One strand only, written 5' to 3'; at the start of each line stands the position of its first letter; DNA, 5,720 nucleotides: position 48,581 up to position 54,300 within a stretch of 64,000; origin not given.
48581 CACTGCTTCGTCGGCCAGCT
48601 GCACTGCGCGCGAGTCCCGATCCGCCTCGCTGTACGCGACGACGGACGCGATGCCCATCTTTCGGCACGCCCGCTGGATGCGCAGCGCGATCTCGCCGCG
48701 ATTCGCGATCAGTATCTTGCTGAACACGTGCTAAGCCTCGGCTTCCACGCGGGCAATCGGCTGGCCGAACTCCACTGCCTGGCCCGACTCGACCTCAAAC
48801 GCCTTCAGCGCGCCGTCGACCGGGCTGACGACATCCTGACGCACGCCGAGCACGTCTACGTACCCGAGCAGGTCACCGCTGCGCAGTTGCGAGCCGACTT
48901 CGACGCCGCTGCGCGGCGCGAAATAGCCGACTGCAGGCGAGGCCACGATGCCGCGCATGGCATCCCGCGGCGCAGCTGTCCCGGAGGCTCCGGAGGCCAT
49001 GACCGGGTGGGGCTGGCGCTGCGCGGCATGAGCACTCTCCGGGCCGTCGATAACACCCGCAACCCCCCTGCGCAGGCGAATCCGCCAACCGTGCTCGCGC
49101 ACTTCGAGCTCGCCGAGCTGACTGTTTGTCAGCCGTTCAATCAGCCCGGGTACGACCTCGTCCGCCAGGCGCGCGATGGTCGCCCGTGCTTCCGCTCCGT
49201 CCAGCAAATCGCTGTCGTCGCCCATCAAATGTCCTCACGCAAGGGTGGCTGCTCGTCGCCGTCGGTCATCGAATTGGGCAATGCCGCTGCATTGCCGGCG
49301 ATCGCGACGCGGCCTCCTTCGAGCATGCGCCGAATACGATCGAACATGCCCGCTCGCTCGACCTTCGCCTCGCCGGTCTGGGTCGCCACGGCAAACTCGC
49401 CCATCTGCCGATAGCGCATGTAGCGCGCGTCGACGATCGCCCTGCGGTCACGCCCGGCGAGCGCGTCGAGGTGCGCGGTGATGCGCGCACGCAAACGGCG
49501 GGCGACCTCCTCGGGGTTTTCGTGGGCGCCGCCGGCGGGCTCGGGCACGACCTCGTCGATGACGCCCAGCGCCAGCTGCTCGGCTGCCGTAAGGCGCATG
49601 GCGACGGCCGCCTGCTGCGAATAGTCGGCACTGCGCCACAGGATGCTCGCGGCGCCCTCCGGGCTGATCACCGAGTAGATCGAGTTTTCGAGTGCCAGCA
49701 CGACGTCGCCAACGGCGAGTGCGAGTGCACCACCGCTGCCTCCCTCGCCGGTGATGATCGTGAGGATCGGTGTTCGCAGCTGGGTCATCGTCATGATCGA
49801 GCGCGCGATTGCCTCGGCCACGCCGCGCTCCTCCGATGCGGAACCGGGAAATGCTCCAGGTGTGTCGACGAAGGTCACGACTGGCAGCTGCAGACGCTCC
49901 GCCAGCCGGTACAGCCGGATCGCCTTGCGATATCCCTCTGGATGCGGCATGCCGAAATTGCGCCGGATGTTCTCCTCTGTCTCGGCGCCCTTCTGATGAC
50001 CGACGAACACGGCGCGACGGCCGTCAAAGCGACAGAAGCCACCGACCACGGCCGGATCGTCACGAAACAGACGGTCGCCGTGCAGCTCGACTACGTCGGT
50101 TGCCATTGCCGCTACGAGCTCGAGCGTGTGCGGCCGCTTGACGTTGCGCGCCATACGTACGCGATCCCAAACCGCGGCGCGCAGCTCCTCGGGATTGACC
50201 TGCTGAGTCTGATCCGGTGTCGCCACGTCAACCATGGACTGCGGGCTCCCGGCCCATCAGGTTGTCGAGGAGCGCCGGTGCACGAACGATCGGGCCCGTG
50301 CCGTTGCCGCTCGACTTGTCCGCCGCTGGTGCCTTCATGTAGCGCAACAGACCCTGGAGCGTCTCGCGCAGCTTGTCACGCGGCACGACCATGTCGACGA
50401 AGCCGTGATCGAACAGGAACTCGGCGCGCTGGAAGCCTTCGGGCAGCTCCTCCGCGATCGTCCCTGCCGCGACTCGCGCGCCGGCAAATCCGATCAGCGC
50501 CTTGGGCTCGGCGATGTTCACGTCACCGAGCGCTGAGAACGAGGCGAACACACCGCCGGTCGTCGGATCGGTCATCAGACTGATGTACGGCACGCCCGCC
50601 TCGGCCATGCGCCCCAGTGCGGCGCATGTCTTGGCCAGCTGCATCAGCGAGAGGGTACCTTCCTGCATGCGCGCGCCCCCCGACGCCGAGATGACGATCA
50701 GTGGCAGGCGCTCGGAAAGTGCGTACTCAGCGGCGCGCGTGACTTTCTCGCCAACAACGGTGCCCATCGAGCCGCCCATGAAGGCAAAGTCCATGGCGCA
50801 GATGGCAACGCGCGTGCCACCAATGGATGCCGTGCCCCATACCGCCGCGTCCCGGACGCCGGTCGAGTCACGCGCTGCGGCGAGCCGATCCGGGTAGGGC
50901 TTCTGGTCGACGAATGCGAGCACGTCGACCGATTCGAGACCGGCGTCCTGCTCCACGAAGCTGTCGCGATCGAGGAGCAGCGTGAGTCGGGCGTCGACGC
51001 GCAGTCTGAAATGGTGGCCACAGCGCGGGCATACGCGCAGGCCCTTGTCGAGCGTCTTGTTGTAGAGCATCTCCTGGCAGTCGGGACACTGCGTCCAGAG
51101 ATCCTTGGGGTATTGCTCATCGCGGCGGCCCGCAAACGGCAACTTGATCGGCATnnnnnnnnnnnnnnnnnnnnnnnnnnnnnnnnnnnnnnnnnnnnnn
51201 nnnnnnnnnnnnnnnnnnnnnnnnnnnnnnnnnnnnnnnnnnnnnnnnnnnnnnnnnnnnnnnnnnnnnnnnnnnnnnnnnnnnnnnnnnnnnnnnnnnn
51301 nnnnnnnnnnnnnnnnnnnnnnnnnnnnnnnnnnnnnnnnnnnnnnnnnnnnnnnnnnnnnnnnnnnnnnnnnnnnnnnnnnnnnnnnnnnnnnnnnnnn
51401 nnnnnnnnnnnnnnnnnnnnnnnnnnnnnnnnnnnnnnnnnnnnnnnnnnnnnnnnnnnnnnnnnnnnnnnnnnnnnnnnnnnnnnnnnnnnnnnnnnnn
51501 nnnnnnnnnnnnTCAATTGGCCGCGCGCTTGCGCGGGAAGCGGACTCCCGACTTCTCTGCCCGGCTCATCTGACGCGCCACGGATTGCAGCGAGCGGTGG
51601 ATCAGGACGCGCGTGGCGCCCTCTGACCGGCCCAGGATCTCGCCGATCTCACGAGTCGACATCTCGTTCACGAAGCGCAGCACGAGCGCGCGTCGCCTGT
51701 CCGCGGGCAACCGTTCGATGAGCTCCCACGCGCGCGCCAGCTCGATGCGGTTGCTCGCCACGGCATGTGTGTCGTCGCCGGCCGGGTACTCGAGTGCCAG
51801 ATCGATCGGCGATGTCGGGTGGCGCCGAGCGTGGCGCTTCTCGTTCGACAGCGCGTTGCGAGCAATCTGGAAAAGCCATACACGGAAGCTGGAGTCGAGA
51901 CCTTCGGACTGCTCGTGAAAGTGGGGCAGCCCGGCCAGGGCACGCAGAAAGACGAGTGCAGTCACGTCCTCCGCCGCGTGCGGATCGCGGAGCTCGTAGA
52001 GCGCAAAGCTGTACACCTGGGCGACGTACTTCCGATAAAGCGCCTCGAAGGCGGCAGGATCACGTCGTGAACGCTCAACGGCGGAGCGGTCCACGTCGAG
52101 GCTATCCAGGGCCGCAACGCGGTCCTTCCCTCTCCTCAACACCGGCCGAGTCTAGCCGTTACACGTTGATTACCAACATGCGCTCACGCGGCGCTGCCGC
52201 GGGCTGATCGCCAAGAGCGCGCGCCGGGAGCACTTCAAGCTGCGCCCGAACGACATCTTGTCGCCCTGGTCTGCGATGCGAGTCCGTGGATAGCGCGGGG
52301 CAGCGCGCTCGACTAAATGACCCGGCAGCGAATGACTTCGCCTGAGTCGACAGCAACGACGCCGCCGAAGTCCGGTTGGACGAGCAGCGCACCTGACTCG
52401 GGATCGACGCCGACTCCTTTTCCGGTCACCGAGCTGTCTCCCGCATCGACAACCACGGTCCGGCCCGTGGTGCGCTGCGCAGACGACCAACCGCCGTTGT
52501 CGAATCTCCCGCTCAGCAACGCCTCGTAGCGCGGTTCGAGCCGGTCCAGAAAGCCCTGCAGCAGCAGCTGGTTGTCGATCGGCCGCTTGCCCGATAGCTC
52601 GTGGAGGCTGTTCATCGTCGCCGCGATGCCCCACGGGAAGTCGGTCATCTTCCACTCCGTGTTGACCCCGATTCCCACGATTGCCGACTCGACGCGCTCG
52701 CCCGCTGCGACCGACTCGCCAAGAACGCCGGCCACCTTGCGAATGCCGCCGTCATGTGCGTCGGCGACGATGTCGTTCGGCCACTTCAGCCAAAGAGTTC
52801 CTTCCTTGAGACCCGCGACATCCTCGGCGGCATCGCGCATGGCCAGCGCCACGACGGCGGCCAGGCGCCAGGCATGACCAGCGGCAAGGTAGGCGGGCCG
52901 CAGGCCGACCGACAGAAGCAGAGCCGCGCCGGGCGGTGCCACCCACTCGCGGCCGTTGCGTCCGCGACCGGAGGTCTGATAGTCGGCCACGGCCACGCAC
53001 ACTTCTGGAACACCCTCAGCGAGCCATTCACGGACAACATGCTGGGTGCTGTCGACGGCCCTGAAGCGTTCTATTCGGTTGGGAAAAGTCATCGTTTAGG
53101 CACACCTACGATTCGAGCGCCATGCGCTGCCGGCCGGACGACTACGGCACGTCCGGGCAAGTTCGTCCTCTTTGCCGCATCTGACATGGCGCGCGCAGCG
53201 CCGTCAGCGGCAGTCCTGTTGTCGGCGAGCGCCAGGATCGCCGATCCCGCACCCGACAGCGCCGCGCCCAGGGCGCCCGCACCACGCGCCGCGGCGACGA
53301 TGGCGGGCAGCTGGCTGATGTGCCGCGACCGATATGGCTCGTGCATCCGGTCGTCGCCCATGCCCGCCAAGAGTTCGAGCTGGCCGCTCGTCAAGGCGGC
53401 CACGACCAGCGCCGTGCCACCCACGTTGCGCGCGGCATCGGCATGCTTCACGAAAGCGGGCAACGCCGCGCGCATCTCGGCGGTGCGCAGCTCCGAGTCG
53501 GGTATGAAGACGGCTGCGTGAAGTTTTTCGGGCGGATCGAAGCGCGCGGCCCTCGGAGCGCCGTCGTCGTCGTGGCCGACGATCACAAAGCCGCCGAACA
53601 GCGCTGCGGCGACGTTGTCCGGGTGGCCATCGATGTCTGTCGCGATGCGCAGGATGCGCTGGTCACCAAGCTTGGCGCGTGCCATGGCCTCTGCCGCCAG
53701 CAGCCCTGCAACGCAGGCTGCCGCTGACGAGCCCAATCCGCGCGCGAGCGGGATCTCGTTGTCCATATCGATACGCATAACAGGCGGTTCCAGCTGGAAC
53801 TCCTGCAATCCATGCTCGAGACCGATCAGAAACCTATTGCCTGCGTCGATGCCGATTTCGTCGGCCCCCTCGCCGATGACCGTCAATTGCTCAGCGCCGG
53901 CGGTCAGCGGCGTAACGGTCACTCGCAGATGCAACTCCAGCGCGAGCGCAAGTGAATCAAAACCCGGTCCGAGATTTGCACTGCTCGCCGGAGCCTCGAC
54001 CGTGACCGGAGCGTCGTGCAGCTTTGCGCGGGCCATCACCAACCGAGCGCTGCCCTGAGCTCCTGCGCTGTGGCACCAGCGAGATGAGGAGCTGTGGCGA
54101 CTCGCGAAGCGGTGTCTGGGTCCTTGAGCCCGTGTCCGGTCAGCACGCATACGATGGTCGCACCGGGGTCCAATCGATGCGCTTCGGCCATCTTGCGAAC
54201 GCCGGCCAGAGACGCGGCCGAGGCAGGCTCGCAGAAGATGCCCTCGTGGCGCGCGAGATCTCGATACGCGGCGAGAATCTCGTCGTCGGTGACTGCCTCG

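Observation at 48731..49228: Lysine-less BCCP paralog (BADC-like) sitting between accA and accC, in addition to a canonical accB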

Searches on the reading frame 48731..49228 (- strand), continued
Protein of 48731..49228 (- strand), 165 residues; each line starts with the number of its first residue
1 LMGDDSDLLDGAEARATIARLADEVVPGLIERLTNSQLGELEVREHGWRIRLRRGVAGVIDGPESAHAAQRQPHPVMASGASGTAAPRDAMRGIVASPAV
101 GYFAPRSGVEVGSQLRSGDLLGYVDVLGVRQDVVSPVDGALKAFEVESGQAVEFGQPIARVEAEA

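Call 61: find_encoding_contigs(protein=P0402, flank=9000, max_places=1)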
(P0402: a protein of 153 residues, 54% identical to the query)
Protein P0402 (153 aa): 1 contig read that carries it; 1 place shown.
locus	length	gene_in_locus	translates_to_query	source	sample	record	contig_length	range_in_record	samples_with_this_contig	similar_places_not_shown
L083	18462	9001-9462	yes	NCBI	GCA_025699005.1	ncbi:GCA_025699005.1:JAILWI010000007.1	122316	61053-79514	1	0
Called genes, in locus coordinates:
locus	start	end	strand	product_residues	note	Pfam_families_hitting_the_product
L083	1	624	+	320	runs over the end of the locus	PF12911:OppC_N, PF00528:BPD_transp_1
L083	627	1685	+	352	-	PF00005:ABC_tran, PF13304:AAA_21 (weak), PF08352:oligo_HPY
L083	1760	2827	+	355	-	PF00005:ABC_tran, PF02463:SMC_N (weak), PF08352:oligo_HPY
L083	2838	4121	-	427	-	PF01594:AI-2E_transport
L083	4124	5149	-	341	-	PF00579:tRNA-synt_1b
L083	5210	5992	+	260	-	PF03099:BPL_LplA_LipB, PF16917:BPL_LplA_LipB_2 (weak), PF02237:BPL_C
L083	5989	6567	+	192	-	PF04542:Sigma70_r2, PF08281:Sigma70_r4_2, PF04545:Sigma70_r4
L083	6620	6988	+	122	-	-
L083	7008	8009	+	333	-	PF17848:Zn_ribbon_ACC, PF01039:Carboxyl_trans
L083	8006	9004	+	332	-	PF03255:ACCA, PF01039:Carboxyl_trans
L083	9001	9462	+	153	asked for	PF00364:Biotin_lipoyl (weak)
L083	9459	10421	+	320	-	PF00698:Acyl_transf_1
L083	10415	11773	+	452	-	PF00289:Biotin_carb_N, PF02655:ATP-grasp_3 (weak), PF02222:ATP-grasp (weak), PF02786:CPSase_L_D2, PF07478:Dala_Dala_lig_C, PF02785:Biotin_carb_C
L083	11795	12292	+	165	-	PF22817:ApeP-like, PF07977:FabA, PF22818:ApeI-like, PF01575:MaoC_dehydratas (faint)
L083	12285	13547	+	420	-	PF00109:ketoacyl-synt, PF02801:Ketoacyl-synt_C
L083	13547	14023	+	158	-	PF00364:Biotin_lipoyl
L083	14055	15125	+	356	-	PF00108:Thiolase_N (weak), PF08545:ACP_syn_III, PF08541:ACP_syn_III_C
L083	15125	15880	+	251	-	PF00106:adh_short, PF08659:KR, PF23441:SDR (weak), PF13561:adh_short_C2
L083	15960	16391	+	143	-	PF09055:Sod_Ni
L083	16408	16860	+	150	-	PF10502:Peptidase_S26, PF00717:Peptidase_S24 (weak)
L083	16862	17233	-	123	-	-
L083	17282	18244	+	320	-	PF01791:DeoC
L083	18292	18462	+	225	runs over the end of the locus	PF01323:DSBA (weak)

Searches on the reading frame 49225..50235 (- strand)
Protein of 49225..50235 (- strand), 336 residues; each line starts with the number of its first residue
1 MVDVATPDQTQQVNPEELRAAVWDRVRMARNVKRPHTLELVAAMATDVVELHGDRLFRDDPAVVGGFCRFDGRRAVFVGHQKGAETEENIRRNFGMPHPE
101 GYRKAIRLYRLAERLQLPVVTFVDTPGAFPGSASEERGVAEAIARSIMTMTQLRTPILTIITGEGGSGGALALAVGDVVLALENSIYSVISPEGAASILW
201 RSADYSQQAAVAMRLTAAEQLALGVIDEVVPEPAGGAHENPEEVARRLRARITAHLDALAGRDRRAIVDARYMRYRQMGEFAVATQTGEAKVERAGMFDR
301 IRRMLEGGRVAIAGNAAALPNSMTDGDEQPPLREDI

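Call 3: search_protein_families(library=pfam, proteins=[window:49225-50235:-], max_evalue=0.01)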
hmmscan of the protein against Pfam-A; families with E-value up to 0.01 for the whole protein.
window:49225-50235:- (336 aa): 3 families
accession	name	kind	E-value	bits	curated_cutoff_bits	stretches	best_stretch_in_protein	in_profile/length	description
PF03255.19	ACCA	-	3.7e-114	381.5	23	1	22-279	53-310/310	Acetyl co-enzyme A carboxylase carboxyltransferase-like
PF01039.27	Carboxyl_trans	-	6.7e-21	74.9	22.3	1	60-223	281-447/493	Carboxyl transferase domain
PF00378.25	ECH_1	-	0.00049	19.9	27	1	136-261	70-203/251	Enoyl-CoA hydratase/isomerase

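Call 4: search_protein_families(library=ncbifam, proteins=[window:49225-50235:-], max_evalue=0.01)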
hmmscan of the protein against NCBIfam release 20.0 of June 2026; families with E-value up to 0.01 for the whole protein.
window:49225-50235:- (336 aa): 7 families
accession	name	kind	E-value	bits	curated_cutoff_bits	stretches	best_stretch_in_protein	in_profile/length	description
NF004344.0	PRK05724.1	equivalog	8.7e-114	380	357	1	22-282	57-317/319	acetyl-CoA carboxylase carboxyltransferase subunit alpha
TIGR00513.1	accA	equivalog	7.7e-103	344.2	319.3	1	22-284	57-319/321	acetyl-CoA carboxylase carboxyl transferase subunit alpha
NF041504.1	AccA_sub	subfamily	3.5e-101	337.9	300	1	23-279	1-257/257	carboxyltransferase subunit alpha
NF008971.0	PRK12319.1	equivalog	5.2e-81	272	406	1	24-277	6-255/256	acetyl-CoA carboxylase carboxyl transferase subunit alpha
TIGR01117.1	mmdA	subfamily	1.4e-12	47.3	998.8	1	17-207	266-445/512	methylmalonyl-CoA decarboxylase subunit alpha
TIGR03134.1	malonate_gamma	equivalog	5.4e-10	39.2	237.15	1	58-266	18-239/258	biotin-independent malonate decarboxylase subunit gamma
NF046063.1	oxepin_alt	equivalog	0.003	17.1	300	1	134-251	75-200/254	oxepin-CoA hydrolase, alternative type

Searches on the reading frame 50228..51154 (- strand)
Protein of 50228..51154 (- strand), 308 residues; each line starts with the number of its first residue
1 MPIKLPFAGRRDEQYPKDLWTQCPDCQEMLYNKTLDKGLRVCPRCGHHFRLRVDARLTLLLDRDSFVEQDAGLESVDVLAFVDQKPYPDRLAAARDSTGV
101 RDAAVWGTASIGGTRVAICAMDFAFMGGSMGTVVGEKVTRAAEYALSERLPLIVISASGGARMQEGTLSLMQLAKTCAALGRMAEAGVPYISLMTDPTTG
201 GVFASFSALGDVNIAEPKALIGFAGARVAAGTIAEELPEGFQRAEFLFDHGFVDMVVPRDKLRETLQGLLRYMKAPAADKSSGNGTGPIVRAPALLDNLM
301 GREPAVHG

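Call 3: search_protein_families(library=pfam, proteins=[window:50228-51154:-], max_evalue=0.01)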
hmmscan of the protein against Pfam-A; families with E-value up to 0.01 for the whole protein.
window:50228-51154:- (308 aa): 2 families
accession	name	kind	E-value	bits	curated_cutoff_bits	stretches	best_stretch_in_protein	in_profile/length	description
PF01039.27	Carboxyl_trans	-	5.5e-22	78.5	22.3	1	85-237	24-181/493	Carboxyl transferase domain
PF17848.7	Zn_ribbon_ACC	-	1.5e-09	38.3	24.5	1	20-45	1-26/26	Acetyl-CoA carboxylase zinc finger domain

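Call 4: search_protein_families(library=ncbifam, proteins=[window:50228-51154:-], max_evalue=0.01)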
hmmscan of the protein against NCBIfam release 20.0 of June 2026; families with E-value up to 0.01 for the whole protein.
window:50228-51154:- (308 aa): 4 families
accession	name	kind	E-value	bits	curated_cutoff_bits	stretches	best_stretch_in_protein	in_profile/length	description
TIGR00515.1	accD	equivalog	4.3e-111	370.8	317.45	1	11-274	17-280/285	acetyl-CoA carboxylase, carboxyltransferase subunit beta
TIGR01117.1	mmdA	subfamily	2.5e-15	56.3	998.8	1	51-213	31-179/512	methylmalonyl-CoA decarboxylase subunit alpha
TIGR03133.1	malonate_beta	equivalog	1.4e-14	54.1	278.15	1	89-228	34-178/274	biotin-independent malonate decarboxylase subunit beta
NF005530.0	PRK07189.1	equivalog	1.1e-12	47.7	228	1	55-197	20-156/303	biotin-independent malonate decarboxylase subunit beta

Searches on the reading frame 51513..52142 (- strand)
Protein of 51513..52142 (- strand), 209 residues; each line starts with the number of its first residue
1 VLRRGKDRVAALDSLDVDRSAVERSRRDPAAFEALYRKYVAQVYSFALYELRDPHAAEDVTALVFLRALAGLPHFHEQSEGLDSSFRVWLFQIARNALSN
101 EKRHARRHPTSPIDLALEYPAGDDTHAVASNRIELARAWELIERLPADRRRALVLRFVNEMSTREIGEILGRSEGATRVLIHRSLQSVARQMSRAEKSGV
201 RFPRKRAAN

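Call 56: search_protein_families(library=pfam, proteins=[window:51513-52142:-], max_evalue=0.001)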
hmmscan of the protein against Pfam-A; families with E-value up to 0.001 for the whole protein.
window:51513-52142:- (209 aa): 5 families
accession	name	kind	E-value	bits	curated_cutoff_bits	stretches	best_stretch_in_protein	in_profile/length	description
PF08281.18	Sigma70_r4_2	-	1.1e-13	51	25.7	1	138-186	4-52/54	Sigma-70, region 4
PF04542.20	Sigma70_r2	-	2.8e-11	43.5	24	1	35-107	1-70/71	Sigma-70 region 2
PF04545.22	Sigma70_r4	-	2.3e-09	37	24.1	1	142-187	2-47/50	Sigma-70, region 4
PF13384.12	HTH_23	-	0.0001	22.4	24.6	1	148-184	4-41/50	Homeodomain-like domain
PF22233.2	PhyR_sigma-like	-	0.00089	19.4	27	0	144-191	3-50/50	Response regulator PhyR, sigma-like domain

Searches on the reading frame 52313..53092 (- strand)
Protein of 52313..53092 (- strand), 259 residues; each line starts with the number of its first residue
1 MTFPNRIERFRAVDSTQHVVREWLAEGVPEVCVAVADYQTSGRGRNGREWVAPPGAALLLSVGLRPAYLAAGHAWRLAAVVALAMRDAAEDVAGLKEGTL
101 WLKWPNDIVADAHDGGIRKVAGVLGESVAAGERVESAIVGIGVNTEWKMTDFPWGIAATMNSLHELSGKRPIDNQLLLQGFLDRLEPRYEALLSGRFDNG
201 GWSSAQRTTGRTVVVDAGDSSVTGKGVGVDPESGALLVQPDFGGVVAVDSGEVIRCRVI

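Call 56: search_protein_families(library=pfam, proteins=[window:52313-53092:-], max_evalue=0.001)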
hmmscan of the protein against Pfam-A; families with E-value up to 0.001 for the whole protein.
window:52313-53092:- (259 aa): 1 family
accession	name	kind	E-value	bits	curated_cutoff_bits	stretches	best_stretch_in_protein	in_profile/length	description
PF03099.24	BPL_LplA_LipB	-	1.4e-15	57.8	21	1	12-144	4-133/133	Biotin/lipoate A/B protein ligase family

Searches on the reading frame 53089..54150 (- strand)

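Call 56: search_protein_families(library=pfam, proteins=[window:53089-54150:-], max_evalue=0.001)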
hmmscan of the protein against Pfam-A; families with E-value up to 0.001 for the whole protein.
window:53089-54150:- (353 aa): 3 families
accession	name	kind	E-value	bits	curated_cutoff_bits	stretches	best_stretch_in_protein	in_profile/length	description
PF00288.32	GHMP_kinases_N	-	4.5e-15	56.1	22.3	1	117-187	13-87/87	GHMP kinases N terminal domain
PF08544.19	GHMP_kinases_C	-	1.1e-10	42.2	21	1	260-325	12-82/85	GHMP kinases C terminal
PF22700.2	MVD-like_N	-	4.2e-08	33.4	27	1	64-196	23-151/157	Diphosphomevalonate decarboxylase-like N-terminal domain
